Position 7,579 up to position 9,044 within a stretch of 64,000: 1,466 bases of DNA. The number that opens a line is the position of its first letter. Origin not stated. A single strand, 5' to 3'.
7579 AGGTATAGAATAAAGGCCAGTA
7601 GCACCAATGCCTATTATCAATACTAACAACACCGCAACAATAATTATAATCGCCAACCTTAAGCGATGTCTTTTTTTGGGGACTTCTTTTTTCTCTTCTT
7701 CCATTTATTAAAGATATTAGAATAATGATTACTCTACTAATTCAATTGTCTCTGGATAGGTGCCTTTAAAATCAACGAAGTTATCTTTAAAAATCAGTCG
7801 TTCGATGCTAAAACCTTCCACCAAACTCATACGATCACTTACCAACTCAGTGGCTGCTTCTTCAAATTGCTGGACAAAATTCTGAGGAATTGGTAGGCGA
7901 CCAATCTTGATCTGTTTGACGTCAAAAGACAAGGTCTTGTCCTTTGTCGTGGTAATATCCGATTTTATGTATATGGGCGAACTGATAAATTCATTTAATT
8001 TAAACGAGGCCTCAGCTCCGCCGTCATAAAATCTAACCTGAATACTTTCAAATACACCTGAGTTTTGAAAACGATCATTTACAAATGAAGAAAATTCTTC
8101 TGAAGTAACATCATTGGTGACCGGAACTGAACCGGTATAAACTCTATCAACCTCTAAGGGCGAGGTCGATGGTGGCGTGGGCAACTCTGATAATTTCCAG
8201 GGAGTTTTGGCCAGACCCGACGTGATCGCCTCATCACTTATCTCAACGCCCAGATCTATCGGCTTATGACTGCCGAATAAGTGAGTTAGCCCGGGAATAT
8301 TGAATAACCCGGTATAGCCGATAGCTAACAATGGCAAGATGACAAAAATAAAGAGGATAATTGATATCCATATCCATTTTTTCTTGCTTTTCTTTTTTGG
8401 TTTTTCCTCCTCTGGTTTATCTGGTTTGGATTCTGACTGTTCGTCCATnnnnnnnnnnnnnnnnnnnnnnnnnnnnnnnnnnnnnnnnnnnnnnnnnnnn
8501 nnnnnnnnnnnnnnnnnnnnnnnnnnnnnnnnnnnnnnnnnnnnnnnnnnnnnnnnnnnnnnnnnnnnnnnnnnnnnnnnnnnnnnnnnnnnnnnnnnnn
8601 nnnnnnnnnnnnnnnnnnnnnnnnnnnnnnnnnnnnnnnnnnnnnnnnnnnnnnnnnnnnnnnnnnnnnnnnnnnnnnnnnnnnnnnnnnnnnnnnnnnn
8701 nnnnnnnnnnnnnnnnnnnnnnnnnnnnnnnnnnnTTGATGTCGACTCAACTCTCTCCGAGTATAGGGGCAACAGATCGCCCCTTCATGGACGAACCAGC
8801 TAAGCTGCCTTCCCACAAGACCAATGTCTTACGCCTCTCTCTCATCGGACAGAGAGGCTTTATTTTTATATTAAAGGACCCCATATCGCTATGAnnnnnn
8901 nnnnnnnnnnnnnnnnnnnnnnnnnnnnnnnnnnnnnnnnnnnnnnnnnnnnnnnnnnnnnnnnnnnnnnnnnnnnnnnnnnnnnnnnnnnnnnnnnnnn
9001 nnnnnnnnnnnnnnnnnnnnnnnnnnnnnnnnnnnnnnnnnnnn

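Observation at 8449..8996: Orphan GC-rich transcription unit of about 310 nt with no ORF: candidate structured ncRNA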

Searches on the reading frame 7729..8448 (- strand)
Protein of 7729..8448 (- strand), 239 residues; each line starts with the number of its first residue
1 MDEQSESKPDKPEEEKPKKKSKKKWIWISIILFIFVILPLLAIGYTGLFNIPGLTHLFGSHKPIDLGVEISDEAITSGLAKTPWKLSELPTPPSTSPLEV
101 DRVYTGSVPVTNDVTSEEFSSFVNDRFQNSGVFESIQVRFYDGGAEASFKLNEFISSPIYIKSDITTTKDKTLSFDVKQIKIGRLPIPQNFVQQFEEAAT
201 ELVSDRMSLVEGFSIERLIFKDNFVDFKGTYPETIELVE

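Call 14: search_protein_families(library=pfam, proteins=[window:7729-8448:-], max_evalue=0.01)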
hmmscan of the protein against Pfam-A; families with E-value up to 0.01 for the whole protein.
window:7729-8448:- (239 aa): 0 families

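Call 16: find_homologous_proteins(query=window:7729-8448:-, max_evalue=0.001)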
Query window:7729-8448:- (239 aa): 8 proteins with E <= 0.001 among 340 candidates.
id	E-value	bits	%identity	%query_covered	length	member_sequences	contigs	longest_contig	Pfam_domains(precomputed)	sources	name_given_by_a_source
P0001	3.4e-152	522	100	100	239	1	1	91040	-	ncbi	ncbi:hypothetical protein ACFL04_00970 [Patescibacteria group bacterium]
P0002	8.3e-92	325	62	100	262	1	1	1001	-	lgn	-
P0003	1.0e-89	318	62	99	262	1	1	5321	-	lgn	-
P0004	1.0e-87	311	62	97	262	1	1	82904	-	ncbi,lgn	-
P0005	6.2e-87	309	64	96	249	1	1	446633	-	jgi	-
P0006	3.8e-84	300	55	100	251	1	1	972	-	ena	-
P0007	2.5e-75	271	56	96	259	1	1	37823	-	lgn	-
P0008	1.4e-13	69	28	75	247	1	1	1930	-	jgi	jgi:hypothetical protein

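Call 17: find_encoding_contigs(protein=P0004, flank=6000, max_places=4)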
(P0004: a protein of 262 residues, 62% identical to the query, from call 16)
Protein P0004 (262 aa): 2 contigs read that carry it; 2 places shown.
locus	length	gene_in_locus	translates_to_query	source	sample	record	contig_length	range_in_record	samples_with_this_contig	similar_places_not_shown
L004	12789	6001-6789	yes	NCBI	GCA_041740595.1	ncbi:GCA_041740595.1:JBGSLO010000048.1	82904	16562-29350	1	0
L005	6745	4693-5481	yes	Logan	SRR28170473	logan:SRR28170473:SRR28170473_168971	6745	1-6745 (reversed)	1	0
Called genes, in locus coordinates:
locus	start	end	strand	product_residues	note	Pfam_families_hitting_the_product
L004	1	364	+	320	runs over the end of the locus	PF13476:AAA_23 (faint), PF00005:ABC_tran, PF13304:AAA_21 (weak), PF13732:DrrA1-3_C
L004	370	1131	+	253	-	PF01061:ABC2_membrane, PF12698:ABC2_membrane_3 (weak)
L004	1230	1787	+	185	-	-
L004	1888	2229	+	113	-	-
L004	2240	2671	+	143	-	-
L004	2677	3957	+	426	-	-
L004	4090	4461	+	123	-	-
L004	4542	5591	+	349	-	PF01594:AI-2E_transport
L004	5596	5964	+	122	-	PF00072:Response_reg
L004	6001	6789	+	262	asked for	-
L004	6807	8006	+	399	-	PF11700:ATG22 (weak), PF07690:MFS_1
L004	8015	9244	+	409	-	PF00890:FAD_binding_2, PF01134:GIDA (weak), PF01266:DAO (faint), PF03486:HI0933_like, PF07992:Pyr_redox_2, PF12831:FAD_oxidored, PF13450:NAD_binding_8 (weak), PF22780:HI0933_like_1st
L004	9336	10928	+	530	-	-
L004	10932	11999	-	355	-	PF00348:polyprenyl_synt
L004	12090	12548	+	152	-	PF00258:Flavodoxin_1 (weak), PF12641:Flavodoxin_3, PF12724:Flavodoxin_5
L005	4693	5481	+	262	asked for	-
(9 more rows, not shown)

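Call 18: find_encoding_contigs(protein=P0005, flank=6000, max_places=4)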
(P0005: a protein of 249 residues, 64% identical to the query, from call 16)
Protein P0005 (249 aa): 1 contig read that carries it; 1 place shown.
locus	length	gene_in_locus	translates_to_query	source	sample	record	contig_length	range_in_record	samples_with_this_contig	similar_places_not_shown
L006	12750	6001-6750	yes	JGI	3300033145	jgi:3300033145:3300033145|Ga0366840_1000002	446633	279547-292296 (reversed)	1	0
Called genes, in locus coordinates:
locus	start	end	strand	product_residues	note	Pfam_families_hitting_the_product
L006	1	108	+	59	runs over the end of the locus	-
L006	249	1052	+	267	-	-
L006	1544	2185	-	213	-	-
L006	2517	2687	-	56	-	-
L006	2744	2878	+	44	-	-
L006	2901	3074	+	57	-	-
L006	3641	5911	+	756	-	-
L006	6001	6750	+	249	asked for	-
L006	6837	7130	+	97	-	PF05258:DciA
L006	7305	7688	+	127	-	-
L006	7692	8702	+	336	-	PF02912:Phe_tRNA-synt_N, PF01409:tRNA-synt_2d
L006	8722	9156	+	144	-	-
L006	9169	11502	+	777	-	PF01588:tRNA_bind, PF03483:B3_4, PF03484:B5, PF17759:tRNA_synthFbeta, PF03147:FDX-ACB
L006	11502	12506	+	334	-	PF01699:Na_Ca_ex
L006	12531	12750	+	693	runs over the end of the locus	PF02518:HATPase_c, PF00204:DNA_gyraseB, PF01751:Toprim, PF00986:DNA_gyraseB_C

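Call 19: find_encoding_contigs(protein=P0007, flank=6000, max_places=4)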
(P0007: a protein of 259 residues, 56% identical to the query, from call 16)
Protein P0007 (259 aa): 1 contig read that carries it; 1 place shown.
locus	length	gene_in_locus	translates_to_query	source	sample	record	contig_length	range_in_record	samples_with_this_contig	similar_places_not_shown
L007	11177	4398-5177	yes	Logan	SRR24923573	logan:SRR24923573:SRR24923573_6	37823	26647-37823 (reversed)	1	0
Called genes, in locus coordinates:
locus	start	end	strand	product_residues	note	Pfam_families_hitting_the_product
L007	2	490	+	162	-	?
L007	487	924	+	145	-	PF13673:Acetyltransf_10, PF00583:Acetyltransf_1, PF13508:Acetyltransf_7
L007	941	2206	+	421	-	PF00675:Peptidase_M16, PF05193:Peptidase_M16_C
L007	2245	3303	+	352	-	PF01594:AI-2E_transport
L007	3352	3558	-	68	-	PF01165:Ribosomal_S21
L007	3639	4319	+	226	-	PF00590:TP_methylase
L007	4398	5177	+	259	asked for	-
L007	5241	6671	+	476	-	PF00133:tRNA-synt_1, PF01406:tRNA-synt_1e, PF09334:tRNA-synt_1g, PF00133:tRNA-synt_1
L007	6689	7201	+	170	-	PF02674:Colicin_V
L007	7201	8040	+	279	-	PF01026:TatD_DNase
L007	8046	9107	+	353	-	PF02646:RmuC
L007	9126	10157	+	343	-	PF13487:HD_5 (faint), PF01966:HD (weak)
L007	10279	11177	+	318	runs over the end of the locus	PF00698:Acyl_transf_1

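Call 20: find_encoding_contigs(protein=P0003, flank=6000, max_places=4)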
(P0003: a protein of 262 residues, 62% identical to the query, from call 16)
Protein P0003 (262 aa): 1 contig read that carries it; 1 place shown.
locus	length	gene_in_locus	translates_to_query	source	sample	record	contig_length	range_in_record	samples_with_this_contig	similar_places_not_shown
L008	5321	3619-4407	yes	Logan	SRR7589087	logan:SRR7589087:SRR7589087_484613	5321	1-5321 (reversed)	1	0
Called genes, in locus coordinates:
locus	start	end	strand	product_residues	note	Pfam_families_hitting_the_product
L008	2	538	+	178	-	?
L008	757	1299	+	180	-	PF10099:RskA_C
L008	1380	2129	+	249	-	PF02535:Zip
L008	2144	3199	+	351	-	PF01594:AI-2E_transport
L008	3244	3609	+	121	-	PF00072:Response_reg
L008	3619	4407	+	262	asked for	-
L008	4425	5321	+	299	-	?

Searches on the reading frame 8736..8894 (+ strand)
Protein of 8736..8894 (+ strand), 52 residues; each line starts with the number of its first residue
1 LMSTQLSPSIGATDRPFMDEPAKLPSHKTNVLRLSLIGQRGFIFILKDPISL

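Call 14: search_protein_families(library=pfam, proteins=[window:8736-8894:+], max_evalue=0.01)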
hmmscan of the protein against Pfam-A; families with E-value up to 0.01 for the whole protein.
window:8736-8894:+ (52 aa): 0 families

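Call 92: search_protein_representatives(protein=window:8739-8891:+)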
Query: 51 residues. Proteins with E-value up to 0.001 (for the whole library): 2; up to 1e-10: 1; up to 1e-30: 0. The best 2 are listed.
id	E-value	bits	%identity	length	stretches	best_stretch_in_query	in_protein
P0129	1.2e-11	59.7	36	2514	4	8-50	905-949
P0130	5.5e-05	39.0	34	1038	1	19-47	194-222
